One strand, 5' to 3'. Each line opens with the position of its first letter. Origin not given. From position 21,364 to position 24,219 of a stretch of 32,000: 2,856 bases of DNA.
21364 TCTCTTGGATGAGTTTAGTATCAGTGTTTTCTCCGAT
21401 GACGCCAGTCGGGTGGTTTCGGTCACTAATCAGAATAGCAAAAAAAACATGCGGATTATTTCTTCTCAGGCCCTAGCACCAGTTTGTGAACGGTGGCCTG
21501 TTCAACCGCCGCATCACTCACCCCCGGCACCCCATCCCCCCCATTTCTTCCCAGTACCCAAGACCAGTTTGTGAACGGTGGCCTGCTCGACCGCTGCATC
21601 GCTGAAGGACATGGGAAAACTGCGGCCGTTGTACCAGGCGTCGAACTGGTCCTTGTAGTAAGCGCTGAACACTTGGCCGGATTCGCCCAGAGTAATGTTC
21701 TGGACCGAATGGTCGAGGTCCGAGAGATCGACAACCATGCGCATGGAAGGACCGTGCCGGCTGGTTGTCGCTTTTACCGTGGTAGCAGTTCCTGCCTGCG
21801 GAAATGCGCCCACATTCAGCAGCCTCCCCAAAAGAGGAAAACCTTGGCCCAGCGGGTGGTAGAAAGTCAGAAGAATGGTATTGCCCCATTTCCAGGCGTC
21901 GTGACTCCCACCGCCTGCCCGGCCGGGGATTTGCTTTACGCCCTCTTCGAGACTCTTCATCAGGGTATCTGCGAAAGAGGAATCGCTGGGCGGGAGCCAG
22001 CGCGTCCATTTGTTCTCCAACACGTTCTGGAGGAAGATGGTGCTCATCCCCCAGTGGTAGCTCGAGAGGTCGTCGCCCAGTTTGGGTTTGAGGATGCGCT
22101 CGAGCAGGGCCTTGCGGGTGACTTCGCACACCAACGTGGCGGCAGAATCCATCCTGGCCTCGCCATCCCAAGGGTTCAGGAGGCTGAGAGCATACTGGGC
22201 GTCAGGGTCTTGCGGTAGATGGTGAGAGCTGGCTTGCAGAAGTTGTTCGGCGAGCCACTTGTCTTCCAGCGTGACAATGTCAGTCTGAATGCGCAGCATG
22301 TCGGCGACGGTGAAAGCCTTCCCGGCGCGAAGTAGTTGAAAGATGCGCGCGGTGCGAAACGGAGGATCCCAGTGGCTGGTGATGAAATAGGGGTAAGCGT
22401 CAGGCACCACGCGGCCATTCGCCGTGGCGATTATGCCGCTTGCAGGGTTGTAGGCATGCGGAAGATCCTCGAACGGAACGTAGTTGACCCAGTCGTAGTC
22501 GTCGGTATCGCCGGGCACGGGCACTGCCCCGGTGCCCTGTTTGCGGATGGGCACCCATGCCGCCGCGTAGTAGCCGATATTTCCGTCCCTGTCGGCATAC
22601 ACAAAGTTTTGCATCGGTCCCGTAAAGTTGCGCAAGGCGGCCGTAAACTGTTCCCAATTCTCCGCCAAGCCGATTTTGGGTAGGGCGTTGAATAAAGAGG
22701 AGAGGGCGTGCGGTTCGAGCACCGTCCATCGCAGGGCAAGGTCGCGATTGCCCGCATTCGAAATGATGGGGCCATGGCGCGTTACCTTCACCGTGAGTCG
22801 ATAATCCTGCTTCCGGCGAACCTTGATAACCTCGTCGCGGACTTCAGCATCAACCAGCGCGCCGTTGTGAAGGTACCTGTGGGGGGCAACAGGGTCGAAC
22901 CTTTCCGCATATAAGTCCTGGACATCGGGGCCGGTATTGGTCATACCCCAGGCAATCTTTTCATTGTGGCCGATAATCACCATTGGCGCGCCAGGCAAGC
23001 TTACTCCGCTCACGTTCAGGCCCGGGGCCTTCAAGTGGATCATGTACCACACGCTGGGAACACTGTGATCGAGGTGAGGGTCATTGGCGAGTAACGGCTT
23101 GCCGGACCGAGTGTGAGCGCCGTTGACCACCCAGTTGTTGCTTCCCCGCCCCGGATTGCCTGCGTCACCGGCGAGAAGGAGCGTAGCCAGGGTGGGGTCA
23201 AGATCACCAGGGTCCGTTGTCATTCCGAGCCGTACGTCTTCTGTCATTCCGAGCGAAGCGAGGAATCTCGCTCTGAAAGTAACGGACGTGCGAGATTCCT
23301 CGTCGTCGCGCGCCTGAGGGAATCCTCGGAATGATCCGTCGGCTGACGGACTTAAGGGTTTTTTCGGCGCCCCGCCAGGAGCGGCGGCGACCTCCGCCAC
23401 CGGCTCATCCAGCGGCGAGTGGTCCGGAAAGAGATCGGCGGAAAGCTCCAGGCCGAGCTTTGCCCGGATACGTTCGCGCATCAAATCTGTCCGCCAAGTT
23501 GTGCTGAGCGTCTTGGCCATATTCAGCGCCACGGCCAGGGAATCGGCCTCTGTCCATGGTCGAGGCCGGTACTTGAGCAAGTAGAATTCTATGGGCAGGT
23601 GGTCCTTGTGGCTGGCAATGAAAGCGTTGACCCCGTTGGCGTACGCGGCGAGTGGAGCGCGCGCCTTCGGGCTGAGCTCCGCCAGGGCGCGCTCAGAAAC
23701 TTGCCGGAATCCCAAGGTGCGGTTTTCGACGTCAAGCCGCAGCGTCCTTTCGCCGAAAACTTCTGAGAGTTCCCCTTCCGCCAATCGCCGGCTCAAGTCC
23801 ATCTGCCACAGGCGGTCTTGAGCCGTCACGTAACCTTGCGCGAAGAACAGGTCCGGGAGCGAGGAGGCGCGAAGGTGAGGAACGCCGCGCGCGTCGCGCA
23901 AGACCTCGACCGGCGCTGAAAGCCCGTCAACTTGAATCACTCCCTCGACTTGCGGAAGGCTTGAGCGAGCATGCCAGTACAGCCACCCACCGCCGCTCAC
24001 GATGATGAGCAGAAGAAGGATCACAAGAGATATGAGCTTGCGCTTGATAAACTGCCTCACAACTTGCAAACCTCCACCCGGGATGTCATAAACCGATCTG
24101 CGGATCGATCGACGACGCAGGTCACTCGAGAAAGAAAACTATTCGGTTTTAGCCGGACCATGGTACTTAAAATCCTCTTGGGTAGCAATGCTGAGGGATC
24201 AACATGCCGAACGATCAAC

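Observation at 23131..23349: MITE-like palindromic element inserted in frame just upstream of the catalytic Ser of a penicillin-acylase-family gene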

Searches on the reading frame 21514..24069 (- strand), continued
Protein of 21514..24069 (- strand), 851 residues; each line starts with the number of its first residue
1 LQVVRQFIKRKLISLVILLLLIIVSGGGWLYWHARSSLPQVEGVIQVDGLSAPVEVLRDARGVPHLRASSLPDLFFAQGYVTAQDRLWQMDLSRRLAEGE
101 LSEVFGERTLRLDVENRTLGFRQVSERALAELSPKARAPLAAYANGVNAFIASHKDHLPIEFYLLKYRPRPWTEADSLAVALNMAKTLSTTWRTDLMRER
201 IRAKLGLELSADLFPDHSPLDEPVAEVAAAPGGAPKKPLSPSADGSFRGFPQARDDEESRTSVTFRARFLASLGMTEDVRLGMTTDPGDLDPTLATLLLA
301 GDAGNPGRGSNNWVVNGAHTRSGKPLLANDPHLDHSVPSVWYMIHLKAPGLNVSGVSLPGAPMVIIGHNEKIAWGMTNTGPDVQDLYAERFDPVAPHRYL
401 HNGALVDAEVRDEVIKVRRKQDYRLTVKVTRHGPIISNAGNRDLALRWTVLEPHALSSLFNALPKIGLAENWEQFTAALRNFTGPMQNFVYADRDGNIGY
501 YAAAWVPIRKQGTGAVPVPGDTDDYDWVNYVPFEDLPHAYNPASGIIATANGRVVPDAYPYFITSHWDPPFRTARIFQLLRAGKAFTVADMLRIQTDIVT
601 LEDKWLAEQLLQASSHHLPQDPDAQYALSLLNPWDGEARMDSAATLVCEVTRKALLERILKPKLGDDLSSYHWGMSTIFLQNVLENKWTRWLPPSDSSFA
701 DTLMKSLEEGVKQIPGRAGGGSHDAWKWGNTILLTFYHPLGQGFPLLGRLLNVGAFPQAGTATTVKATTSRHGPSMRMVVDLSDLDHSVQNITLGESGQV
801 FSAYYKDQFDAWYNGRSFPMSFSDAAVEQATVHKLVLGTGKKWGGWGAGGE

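Call 14: find_encoding_contigs(protein=P0004, flank=3000, max_places=2)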
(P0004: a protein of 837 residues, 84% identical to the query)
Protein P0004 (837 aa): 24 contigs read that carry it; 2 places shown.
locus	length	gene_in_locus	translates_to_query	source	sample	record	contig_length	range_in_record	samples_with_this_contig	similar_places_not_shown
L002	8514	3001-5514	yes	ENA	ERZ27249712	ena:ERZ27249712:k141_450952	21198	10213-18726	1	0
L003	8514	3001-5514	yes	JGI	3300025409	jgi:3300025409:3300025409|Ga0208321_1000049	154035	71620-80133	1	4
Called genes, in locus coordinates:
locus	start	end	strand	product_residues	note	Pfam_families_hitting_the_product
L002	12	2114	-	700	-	PF01590:GAF, PF13185:GAF_2, PF13492:GAF_3, PF01590:GAF, PF13185:GAF_2, PF00158:Sigma54_activat, PF14532:Sigma54_activ_2, PF25601:AAA_lid_14, +4 more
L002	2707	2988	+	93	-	-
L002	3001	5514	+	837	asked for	PF01804:Penicil_amidase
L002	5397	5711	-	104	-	-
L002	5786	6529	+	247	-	-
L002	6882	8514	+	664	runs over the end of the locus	PF17899:Peptidase_M61_N, PF05299:Peptidase_M61, PF13180:PDZ_2 (weak), PF17820:PDZ_6 (weak)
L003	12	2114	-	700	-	PF01590:GAF, PF13185:GAF_2, PF13492:GAF_3, PF01590:GAF, PF13185:GAF_2, PF00158:Sigma54_activat, PF14532:Sigma54_activ_2, PF25601:AAA_lid_14, +4 more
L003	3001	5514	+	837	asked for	PF01804:Penicil_amidase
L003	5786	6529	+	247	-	-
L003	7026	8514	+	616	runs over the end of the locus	PF17899:Peptidase_M61_N, PF05299:Peptidase_M61, PF13180:PDZ_2 (weak), PF17820:PDZ_6 (weak)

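Call 15: find_encoding_contigs(protein=P0051, flank=1500, max_places=1)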
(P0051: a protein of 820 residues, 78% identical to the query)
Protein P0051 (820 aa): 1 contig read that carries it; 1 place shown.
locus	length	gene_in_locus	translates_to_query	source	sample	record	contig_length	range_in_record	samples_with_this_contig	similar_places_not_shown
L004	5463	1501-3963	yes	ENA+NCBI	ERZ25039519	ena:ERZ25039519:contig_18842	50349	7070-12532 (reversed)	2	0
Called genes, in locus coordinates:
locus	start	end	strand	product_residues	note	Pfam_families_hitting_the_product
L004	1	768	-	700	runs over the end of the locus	PF01590:GAF, PF13185:GAF_2, PF13492:GAF_3, PF01590:GAF, PF13185:GAF_2, PF00158:Sigma54_activat, PF14532:Sigma54_activ_2, PF25601:AAA_lid_14, +5 more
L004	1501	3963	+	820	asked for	PF01804:Penicil_amidase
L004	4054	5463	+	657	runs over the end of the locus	PF17899:Peptidase_M61_N, PF05299:Peptidase_M61, PF00595:PDZ (weak), PF13180:PDZ_2, PF17820:PDZ_6 (weak)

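Call 16: find_encoding_contigs(protein=P0049, flank=1500, max_places=1)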
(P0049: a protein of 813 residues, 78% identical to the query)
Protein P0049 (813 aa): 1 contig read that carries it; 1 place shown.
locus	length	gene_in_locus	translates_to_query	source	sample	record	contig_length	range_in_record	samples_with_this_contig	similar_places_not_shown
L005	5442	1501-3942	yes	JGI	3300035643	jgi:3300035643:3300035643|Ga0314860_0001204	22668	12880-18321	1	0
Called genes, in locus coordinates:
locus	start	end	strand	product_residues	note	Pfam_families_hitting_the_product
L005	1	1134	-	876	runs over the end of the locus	PF01326:PPDK_N, PF27448:Rph_4th, PF00391:PEP-utilizers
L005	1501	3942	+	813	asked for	PF01804:Penicil_amidase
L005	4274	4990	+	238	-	-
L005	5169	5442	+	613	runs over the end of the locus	PF17899:Peptidase_M61_N, PF05299:Peptidase_M61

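Call 17: find_encoding_contigs(protein=P0036, flank=1500, max_places=1)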
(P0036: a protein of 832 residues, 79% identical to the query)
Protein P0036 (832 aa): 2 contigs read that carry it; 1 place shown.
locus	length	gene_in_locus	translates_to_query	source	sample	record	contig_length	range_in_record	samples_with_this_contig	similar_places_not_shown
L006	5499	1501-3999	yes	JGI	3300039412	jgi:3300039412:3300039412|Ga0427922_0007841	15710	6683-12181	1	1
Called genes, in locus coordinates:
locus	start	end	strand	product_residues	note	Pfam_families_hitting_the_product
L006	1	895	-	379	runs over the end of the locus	PF01326:PPDK_N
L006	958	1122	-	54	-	-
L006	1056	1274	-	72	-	PF13366:PDDEXK_3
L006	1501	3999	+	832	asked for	PF01804:Penicil_amidase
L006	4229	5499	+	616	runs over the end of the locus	PF17899:Peptidase_M61_N, PF05299:Peptidase_M61, PF17820:PDZ_6 (weak)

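Call 18: find_encoding_contigs(protein=P0039, flank=1500, max_places=1)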
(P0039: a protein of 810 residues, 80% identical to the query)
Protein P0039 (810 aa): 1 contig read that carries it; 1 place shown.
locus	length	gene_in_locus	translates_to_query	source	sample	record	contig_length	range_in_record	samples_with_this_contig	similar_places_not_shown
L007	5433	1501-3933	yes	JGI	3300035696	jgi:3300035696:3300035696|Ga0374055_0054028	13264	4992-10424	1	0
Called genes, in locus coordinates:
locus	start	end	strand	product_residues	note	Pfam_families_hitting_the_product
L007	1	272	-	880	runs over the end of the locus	PF02861:Clp_N, PF23569:NBD_SMAX1, PF00004:AAA, PF17871:AAA_lid_9, PF07724:AAA_2, PF07728:AAA_5, PF00004:AAA, PF10431:ClpB_D2-small, +7 more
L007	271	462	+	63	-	-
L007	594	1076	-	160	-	PF00011:HSP20, PF17886:ArsA_HSP20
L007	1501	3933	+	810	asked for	PF01804:Penicil_amidase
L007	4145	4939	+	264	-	-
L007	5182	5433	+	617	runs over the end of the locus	PF17899:Peptidase_M61_N, PF05299:Peptidase_M61, PF13180:PDZ_2 (weak), PF17820:PDZ_6 (weak)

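Call 19: find_encoding_contigs(protein=P0018, flank=1500, max_places=1)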
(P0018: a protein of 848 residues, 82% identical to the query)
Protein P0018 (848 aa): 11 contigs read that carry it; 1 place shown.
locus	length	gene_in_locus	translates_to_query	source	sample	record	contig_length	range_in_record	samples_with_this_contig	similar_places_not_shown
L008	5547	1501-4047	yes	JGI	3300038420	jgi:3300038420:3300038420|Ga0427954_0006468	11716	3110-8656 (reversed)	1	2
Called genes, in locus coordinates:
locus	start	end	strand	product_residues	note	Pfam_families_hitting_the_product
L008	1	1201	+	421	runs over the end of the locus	-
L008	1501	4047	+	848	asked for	PF01804:Penicil_amidase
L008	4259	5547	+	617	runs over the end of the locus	PF17899:Peptidase_M61_N, PF13180:PDZ_2 (faint), PF05299:Peptidase_M61, PF17820:PDZ_6 (weak)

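Call 25: find_related_loci(query=window:21514-24069:-, collection=metagenome_contigs, flank=1500)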
Query window:21514-24069:- (851 aa) in metagenome_contigs; peptide patterns used: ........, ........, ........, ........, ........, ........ (x = any residue, [..] = any of these).
600 stretches matched a pattern (row limit reached: there are more); 596 encode a relative of the query (tblastn E <= 1e-3); the best 80 are kept; 80 distinct loci.
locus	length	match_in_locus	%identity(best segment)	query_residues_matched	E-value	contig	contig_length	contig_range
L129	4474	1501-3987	83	1-837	0e+0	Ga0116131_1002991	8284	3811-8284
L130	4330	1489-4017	79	1-850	0e+0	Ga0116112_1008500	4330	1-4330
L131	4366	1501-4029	79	1-850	0e+0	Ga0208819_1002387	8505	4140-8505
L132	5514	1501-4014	78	1-845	0e+0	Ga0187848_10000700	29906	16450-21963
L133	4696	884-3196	78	31-842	0e+0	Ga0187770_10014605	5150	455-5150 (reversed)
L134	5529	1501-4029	74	3-851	0e+0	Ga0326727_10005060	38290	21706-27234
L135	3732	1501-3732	82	1-752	0e+0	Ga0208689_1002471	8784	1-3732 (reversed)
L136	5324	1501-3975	73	2-840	0e+0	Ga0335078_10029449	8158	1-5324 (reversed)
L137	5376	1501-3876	66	4-837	0e+0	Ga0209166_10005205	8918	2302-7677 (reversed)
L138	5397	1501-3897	64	4-837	0e+0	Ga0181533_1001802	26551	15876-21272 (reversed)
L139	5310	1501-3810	64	27-841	0e+0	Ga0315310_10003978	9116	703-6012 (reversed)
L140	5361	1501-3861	63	11-841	0e+0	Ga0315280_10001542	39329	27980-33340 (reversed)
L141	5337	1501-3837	63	14-837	0e+0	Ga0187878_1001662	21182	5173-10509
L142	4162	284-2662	63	4-840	0e+0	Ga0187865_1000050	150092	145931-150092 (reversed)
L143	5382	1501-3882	61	4-841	0e+0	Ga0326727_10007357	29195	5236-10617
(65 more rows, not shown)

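Call 39: predict_structure(alignment_id=A1)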
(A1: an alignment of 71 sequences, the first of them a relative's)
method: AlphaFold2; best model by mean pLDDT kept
length: 848 residues; sequences in the alignment: 71
mean_pLDDT: 72.3   pTM: 0.78
mean pLDDT of the five models: 72.3, 69.3, 66.0, 62.3, 60.2
residues with pLDDT >= 90: 208; 70-90: 336; 50-70: 131; < 50: 173
segments of 3 or more residues with pLDDT < 50: 221-265, 267-307, 330-336, 536-539, 549-566, 728-740, 747-771, 791-795, 839-848
pLDDT, mean of each block of 10 residues (from residue 1): 92 94 84 84 93 89 94 94 83 87 79 90 91 91 94 81 86 88 67 74 83 62 36 30 29 29 45 31 34 34 45 85 75 52 91 82 89 62 78 84 91 92 91 77 82 82 87 83 79 80 65 53 68 56 60 46 50 73 79 67 92 91 93 71 84 90 71 74 93 95 93 72 57 45 49 28 36 75 75 53 66 77 91 80 38
secondary structure, 60 per line:
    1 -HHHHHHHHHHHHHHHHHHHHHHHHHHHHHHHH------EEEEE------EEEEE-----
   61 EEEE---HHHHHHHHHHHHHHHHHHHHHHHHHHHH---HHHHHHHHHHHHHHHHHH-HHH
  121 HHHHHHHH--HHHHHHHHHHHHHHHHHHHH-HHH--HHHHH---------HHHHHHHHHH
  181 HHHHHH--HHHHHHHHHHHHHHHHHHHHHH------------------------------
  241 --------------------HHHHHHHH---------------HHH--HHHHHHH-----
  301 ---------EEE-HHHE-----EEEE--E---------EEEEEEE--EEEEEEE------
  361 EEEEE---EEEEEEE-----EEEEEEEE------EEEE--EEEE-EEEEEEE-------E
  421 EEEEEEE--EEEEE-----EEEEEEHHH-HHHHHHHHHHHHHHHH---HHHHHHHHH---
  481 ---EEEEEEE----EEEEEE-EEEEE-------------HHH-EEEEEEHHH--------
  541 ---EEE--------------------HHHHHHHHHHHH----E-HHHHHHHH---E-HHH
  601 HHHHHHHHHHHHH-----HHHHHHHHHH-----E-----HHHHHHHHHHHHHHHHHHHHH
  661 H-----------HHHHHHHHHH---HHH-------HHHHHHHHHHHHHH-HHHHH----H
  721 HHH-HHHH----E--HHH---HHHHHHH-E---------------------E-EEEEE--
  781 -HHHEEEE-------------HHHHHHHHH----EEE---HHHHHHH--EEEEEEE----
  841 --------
elements in order (helices of 4 or more, strands of 3 or more residues): H2-33 E40-44 E51-55 E61-64 H68-95 H99-116 H118-128 H131-150 H157-161 H171-186 H189-210 H261-268 H289-295 E310-312 E323-326 E339-345 E348-354 E361-365 E369-375 E381-388 E395-398 E401-404 E406-412 E420-427 E430-434 E440-445 H450-465 H469-477 E484-490 E495-500 E502-506 E524-529 E544-546 H567-578 H585-592 H598-613 H619-628 H640-661 H673-682 H696-709 H711-715 H720-723 H725-728 H742-748 E774-778 E785-788 H802-810 E815-817 H821-827 E830-836

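Call 48: fold_search(model_id=the predicted structure, library=pdb)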
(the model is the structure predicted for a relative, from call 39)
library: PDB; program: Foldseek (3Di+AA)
matches with E <= 10: 153; with E <= 0.001: 94
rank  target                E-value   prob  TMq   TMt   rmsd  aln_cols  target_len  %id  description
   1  7eby_C                2.5e-45  1.00  0.70  0.77   8.7       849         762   27  Crystal structure of D-Succinylase (DSA) from Cupriavidus sp. P4-10-C (released 2022-01-26)
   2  7ea4_A                4.6e-45  1.00  0.69  0.77  11.7       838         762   28  Crystal Structure of L182E D-Succinylase (DSA) from Cupriavidus sp. P4-10-C (released 2022-01-26)
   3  7eby_A                8.1e-45  1.00  0.69  0.76  11.8       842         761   28  Crystal structure of D-Succinylase (DSA) from Cupriavidus sp. P4-10-C (released 2022-01-26)
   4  7ea4_B                1.1e-44  1.00  0.69  0.76   8.9       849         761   28  Crystal Structure of L182E D-Succinylase (DSA) from Cupriavidus sp. P4-10-C (released 2022-01-26)
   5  4e57_A                9.4e-32  1.00  0.59  0.72  11.1       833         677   20  Crystal Structure of spacer 6aa-shortened cephalosporin acylase mutant (released 2013-03-20)
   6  3s8r_A                3.0e-31  1.00  0.59  0.72   9.1       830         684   19  Crystal Structures of Glutaryl 7-Aminocephalosporanic Acid Acylase: Insight into Autoproteolytic Activation (released 2011-07-06)
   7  4e55_A                3.7e-31  1.00  0.55  0.69   9.6       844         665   19  Crystal Structure of spacer removed cephalosporin acylase mutant (released 2013-03-20)
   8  3s8r_B                8.3e-31  1.00  0.58  0.71  10.2       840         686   19  Crystal Structures of Glutaryl 7-Aminocephalosporanic Acid Acylase: Insight into Autoproteolytic Activation (released 2011-07-06)
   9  4e56_A                2.9e-30  1.00  0.58  0.72   8.9       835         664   19  Crystal Structure of spacer 8aa-shortened cephalosporin acylase mutant (released 2013-03-20)
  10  1keh                  3.6e-30  1.00  0.59  0.72  10.9       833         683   19  Precursor structure of cephalosporin acylase (released 2002-05-16)
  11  4hst_B                4.9e-27  1.00  0.53  0.81   4.3       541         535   27  Crystal structure of a double mutant of a class III engineered cephalosporin acylase (released 2013-02-27)
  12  4hsr_B                1.0e-26  1.00  0.52  0.80   4.5       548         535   27  Crystal Structure of a class III engineered cephalosporin acylase (released 2013-02-27)
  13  8brs_B                8.2e-25  1.00  0.48  0.74   6.0       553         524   20  Crystal structure of a variant of penicillin G acylase from Bacillaceae i. s. sp. FJAT-27231 with reduced surface entr (released 2023-05-03)
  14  8brt_B                9.0e-25  1.00  0.49  0.75   6.0       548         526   20  Crystal structure of a variant of penicillin G acylase from Bacillaceae i. s. sp. FJAT-27231 with reduced surface entr (released 2023-05-03)
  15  8brq_B                2.0e-24  1.00  0.48  0.74   6.0       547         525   20  Crystal structure of a surface entropy reduction variant of penicillin G acylase from Bacillaceae i. s. sp. FJAT-27231 (released 2023-05-03)
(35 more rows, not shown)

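Call 52: find_encoding_contigs(protein=P0025, flank=1000, max_places=1)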
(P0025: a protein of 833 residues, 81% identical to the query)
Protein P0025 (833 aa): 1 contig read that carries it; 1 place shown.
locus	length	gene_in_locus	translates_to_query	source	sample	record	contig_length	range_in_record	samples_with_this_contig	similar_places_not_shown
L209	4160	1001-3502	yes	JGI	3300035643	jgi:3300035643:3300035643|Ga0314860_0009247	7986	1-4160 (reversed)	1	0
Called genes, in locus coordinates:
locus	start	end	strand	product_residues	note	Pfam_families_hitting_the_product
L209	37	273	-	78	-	-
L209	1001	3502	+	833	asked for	PF01804:Penicil_amidase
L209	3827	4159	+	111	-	?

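Call 53: find_encoding_contigs(protein=P0016, flank=1000, max_places=1)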
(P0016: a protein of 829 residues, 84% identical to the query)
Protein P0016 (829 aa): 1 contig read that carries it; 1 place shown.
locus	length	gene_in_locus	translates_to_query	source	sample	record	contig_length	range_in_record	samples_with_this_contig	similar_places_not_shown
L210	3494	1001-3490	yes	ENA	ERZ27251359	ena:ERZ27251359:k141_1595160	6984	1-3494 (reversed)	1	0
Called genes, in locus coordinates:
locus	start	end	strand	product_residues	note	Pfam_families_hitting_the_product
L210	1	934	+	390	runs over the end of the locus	PF04015:DUF362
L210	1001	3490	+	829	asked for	PF01804:Penicil_amidase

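Call 54: find_encoding_contigs(protein=P0011, flank=1000, max_places=1)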
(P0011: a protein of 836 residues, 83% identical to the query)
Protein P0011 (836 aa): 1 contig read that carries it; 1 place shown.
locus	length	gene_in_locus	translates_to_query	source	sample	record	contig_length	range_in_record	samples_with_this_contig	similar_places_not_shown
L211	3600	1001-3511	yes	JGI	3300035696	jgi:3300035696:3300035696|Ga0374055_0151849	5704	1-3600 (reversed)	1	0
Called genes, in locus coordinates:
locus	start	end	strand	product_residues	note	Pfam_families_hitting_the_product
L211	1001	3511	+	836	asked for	PF01804:Penicil_amidase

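Call 71: search_protein_families(library=ncbifam, proteins=[window:21514-24069:-], max_evalue=1)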
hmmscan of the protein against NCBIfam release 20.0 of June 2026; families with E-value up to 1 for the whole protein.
window:21514-24069:- (851 aa): 1 family
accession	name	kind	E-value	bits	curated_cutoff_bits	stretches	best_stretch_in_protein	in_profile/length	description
NF051460.1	bi_acylase_PvdQ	equivalog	2.3e-19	68.8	950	2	308-445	211-353/763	bifunctional acylase PvdQ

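Call 78: find_encoding_contigs(protein=P0046, flank=1500, max_places=1)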
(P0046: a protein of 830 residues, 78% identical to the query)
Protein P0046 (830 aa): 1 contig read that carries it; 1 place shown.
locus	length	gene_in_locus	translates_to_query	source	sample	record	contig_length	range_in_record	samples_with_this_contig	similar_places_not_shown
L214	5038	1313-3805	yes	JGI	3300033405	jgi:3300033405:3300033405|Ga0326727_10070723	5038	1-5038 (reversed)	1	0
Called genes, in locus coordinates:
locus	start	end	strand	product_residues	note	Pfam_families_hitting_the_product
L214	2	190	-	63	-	?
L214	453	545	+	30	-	-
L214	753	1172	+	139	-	-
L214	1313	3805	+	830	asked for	PF01804:Penicil_amidase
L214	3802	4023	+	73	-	-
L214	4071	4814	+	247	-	-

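Call 79: find_encoding_contigs(protein=P0111, flank=1500, max_places=1)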
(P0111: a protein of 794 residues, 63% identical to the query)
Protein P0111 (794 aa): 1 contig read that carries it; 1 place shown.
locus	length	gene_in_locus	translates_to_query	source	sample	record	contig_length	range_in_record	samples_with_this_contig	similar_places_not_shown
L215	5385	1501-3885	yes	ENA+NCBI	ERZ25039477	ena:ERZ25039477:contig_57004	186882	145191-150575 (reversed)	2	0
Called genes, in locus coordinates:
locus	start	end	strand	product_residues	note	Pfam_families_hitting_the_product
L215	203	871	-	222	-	PF00089:Trypsin (weak), PF13365:Trypsin_2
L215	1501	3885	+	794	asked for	PF01804:Penicil_amidase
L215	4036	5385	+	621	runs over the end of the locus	PF17899:Peptidase_M61_N, PF05299:Peptidase_M61, PF13180:PDZ_2 (weak), PF17820:PDZ_6 (weak)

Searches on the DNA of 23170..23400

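Call 64: search_rna_families(source=window, start=23170, end=23400, threshold=evalue, max_evalue=10)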
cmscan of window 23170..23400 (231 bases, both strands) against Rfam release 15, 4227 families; matches with E-value up to 10: 7.
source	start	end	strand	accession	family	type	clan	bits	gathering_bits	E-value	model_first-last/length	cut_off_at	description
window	23259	23302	+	RF03820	mir-5429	Gene; miRNA;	-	21.3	80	0.063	1-83/83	no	mir-5429 microRNA precursor family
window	23246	23317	-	RF03669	mir-2767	Gene; miRNA;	-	14.6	69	5.2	1-80/80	no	mir-2767 microRNA precursor family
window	23260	23301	+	RF03702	MIR851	Gene; miRNA;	-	14.4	90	3.8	1-108/108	no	MIR851 microRNA precursor family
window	23316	23365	+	RF03820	mir-5429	Gene; miRNA;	-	13.6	80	6.9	1-83/83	no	mir-5429 microRNA precursor family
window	23259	23303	+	RF04198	MIR8670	Gene; miRNA;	-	13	150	7.6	1-142/142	no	MIR8670 microRNA precursor family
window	23202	23251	-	RF01144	sR17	Gene; snRNA; snoRNA; CD-box;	-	11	36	2.9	1-55/55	no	Small nucleolar RNA sR17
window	23263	23286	+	RF02213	ZFAT-AS1_3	Gene; lncRNA;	-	10.5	70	4.7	1-80/80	no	ZFAT antisense RNA 1 conserved region 3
